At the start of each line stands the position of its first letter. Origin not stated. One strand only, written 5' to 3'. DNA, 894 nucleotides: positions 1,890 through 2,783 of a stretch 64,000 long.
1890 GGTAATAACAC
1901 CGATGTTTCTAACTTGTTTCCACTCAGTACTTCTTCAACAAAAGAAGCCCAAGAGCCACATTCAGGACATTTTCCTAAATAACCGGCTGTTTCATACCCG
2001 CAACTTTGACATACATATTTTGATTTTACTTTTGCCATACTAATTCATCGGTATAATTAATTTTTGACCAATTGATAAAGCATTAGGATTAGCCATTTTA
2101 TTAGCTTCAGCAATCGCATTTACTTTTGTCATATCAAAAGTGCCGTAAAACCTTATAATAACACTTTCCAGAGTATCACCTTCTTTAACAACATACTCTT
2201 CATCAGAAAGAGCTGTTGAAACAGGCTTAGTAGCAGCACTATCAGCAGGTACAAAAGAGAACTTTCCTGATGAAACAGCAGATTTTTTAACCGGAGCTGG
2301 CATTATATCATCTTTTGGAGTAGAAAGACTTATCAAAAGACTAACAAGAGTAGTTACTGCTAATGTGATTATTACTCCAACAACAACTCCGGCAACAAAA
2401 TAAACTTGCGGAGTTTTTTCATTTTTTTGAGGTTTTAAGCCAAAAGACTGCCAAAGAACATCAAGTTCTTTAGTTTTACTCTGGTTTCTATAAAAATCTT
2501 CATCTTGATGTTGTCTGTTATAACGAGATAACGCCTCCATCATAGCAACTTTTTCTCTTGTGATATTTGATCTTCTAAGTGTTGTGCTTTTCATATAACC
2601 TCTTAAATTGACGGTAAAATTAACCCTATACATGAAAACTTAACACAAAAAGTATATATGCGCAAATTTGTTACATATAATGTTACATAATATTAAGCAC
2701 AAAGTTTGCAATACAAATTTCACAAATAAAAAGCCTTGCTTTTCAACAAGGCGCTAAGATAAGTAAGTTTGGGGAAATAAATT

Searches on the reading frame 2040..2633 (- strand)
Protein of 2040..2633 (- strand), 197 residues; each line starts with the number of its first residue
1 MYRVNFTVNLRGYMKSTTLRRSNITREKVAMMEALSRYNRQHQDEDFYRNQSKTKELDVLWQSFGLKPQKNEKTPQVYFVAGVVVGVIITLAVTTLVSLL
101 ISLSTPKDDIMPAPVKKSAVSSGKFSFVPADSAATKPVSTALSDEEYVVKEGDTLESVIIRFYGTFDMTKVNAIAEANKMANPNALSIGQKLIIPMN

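Call 62: search_protein_families(library=pfam, proteins=[window:2040-2633:-], max_evalue=0.001)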
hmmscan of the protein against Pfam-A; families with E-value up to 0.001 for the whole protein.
window:2040-2633:- (197 aa): 2 families
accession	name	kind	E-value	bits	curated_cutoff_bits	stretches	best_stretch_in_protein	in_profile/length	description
PF01476.26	LysM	-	6.7e-10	39.2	20.9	1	147-195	1-43/43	LysM domain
PF23457.1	LysM2_NFP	-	5.2e-05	23.7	36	1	146-196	7-55/56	NFP LysM2 domain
